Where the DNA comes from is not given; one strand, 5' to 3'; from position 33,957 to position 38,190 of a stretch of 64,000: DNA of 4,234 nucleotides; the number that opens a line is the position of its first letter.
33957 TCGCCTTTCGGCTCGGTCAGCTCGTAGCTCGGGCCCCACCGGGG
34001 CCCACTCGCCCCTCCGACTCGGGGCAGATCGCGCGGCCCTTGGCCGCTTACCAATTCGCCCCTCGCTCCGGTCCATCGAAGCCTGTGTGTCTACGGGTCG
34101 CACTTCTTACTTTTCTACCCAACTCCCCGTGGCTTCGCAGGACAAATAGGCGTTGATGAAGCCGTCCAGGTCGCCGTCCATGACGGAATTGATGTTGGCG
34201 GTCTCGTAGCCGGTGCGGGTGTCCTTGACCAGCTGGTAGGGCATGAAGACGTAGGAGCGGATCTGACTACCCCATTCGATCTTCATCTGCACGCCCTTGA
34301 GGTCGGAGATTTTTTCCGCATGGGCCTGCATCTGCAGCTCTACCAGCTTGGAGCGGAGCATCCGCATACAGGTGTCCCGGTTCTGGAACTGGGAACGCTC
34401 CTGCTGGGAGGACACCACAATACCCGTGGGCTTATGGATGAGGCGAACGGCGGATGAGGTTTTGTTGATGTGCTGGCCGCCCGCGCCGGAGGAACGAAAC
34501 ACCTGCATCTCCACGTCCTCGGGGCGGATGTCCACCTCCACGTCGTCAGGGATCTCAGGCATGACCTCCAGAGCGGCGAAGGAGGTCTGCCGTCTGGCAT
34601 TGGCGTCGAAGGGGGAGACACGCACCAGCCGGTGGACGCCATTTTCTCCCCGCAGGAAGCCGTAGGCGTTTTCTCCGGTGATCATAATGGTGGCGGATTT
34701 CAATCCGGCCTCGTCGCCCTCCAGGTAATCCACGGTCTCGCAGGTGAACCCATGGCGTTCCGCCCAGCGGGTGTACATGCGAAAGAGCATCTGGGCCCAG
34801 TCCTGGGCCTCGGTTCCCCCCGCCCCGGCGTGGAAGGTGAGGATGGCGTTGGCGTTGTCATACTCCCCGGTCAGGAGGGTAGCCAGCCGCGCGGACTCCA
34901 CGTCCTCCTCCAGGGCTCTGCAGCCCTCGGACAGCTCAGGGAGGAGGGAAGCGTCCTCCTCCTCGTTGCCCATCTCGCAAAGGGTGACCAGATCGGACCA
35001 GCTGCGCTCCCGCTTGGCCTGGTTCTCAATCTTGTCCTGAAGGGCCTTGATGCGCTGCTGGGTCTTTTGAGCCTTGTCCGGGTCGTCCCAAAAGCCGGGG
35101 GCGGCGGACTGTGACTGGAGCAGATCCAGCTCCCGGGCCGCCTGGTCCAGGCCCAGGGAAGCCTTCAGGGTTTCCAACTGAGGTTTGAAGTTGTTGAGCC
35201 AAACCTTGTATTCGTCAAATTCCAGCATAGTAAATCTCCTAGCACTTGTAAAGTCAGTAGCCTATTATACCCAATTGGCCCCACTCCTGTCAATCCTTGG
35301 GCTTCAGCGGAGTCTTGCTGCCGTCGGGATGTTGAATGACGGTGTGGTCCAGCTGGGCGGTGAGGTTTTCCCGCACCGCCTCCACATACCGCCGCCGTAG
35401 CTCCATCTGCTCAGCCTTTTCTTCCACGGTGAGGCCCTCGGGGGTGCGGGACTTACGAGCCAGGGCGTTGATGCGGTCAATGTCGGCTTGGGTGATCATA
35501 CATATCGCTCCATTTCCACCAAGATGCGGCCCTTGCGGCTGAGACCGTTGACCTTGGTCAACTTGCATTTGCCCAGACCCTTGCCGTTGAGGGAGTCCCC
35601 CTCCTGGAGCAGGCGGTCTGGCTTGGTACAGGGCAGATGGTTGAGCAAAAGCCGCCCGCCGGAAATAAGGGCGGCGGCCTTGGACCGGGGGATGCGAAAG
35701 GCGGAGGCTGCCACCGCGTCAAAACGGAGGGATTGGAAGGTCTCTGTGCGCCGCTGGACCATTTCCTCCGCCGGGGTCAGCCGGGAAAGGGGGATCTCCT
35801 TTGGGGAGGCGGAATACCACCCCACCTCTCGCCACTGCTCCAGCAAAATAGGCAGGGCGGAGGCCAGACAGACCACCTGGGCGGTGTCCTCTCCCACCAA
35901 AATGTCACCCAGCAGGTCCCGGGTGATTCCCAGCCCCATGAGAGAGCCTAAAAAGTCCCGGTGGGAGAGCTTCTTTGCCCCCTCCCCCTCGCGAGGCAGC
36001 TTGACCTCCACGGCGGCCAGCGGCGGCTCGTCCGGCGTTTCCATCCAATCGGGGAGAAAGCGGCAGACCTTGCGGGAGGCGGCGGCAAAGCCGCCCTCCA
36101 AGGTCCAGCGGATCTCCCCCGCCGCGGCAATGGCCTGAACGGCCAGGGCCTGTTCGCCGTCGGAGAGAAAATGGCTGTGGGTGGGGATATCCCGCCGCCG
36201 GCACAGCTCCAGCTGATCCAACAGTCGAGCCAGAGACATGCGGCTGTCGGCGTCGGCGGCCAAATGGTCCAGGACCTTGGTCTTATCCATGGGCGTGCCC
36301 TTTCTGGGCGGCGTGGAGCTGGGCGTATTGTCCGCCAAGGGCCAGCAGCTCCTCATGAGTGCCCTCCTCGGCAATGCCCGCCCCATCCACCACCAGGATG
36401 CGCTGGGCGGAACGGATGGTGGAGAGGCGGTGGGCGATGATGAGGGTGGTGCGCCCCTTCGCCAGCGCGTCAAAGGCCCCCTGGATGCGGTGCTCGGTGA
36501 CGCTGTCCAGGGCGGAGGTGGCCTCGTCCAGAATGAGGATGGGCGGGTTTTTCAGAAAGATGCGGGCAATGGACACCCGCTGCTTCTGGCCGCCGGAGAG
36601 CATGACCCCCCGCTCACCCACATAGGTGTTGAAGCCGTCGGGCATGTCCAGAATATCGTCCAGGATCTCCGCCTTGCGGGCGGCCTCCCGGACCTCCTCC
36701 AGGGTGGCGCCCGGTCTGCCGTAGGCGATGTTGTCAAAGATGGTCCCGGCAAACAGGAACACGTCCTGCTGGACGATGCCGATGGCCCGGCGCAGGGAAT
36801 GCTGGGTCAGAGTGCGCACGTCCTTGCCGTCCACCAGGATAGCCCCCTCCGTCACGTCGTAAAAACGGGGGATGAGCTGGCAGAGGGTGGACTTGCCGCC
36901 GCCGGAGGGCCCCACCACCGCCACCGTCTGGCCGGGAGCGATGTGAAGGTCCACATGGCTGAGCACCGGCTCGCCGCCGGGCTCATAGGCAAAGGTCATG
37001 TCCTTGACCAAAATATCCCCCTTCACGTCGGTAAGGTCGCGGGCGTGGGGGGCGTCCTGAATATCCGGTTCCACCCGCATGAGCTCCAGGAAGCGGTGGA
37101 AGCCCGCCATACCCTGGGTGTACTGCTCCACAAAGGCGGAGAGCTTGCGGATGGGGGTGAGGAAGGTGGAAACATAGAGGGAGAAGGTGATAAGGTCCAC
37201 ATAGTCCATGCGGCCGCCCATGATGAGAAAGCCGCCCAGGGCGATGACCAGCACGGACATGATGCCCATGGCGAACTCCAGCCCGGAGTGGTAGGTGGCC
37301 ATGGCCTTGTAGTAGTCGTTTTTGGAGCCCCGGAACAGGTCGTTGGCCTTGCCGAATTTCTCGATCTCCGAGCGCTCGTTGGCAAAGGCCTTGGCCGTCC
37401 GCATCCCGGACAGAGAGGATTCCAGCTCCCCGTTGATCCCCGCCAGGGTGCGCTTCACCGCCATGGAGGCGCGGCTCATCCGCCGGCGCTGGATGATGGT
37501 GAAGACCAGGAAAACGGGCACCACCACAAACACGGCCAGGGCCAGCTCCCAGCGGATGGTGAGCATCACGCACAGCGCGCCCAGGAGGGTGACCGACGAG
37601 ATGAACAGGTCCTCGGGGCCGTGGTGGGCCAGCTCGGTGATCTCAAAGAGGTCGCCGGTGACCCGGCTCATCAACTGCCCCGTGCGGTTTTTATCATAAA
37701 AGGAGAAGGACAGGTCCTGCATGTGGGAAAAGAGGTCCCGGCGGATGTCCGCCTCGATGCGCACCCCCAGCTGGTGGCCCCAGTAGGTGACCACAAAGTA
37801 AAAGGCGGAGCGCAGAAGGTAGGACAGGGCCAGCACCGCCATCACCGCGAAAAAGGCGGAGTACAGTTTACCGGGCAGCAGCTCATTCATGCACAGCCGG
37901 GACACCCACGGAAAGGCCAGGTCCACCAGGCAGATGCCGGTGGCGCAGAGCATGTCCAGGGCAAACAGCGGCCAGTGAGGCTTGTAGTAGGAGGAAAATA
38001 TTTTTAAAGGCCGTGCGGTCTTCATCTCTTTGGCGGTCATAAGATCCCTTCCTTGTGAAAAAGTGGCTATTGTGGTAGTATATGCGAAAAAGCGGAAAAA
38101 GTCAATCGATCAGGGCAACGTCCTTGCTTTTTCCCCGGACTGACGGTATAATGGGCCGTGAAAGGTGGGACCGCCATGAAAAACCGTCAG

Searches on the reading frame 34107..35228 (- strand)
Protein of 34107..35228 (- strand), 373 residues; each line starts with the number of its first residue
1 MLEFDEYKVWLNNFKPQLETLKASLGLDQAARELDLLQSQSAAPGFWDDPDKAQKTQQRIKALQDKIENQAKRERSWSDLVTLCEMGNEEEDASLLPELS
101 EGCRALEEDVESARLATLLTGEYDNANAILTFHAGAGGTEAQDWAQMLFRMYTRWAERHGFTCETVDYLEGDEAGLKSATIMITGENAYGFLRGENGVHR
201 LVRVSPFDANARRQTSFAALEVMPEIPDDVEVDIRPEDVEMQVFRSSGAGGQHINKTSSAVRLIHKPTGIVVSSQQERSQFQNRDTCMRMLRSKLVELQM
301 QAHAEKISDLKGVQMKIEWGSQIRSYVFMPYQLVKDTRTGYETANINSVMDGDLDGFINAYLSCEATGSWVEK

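Call 13: search_protein_families(library=pfam, proteins=[window:34107-35228:-], max_evalue=0.01)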
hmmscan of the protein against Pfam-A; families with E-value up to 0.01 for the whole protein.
window:34107-35228:- (373 aa): 2 families
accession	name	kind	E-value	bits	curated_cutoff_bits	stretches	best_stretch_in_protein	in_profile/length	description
PF03462.23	PCRF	-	3.7e-56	190.4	24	1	32-219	3-193/194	PCRF domain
PF00472.26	RF-1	-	2.8e-40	137.3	35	1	228-338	1-116/116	RF-1 domain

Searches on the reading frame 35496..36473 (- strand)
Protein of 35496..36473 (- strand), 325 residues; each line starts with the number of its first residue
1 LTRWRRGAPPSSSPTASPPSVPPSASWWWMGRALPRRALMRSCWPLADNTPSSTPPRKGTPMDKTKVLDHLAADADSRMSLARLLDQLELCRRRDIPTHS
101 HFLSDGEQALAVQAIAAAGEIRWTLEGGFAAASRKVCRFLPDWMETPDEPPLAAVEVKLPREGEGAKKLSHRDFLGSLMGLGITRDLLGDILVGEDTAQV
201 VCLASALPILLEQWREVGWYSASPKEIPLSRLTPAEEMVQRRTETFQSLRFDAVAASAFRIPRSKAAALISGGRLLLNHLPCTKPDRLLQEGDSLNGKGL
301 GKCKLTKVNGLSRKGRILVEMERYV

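Call 34: search_protein_families(library=pfam, proteins=[window:35496-36473:-], max_evalue=0.01)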
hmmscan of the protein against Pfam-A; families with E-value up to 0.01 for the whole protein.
window:35496-36473:- (325 aa): 2 families
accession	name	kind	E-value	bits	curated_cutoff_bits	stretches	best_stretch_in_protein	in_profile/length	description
PF17774.7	YlmH_RBD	-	1.1e-10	42.1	23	1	167-229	20-82/84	Putative RNA-binding domain in YlmH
PF01479.30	S4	-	2.4e-05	24.4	22.8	1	250-293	2-46/48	S4 domain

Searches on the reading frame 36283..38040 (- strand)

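Call 34: search_protein_families(library=pfam, proteins=[window:36283-38040:-], max_evalue=0.01)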
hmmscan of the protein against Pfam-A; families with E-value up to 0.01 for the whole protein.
window:36283-38040:- (585 aa): 5 families
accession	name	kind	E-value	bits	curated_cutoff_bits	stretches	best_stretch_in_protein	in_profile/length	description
PF00664.28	ABC_membrane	-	1.1e-45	156.9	28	1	29-296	4-273/274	ABC transporter transmembrane region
PF00005.33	ABC_tran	-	1.4e-32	113.6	25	1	360-509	1-137/137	ABC transporter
PF02463.25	SMC_N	-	9e-08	32.2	40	1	425-551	135-211/220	RecF/RecN/SMC N terminal domain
PF13191.12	AAA_16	-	0.0047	17.9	32.6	0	371-521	25-154/167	AAA ATPase domain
PF13401.12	AAA_22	-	0.0059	17.4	27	0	372-416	7-50/130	AAA domain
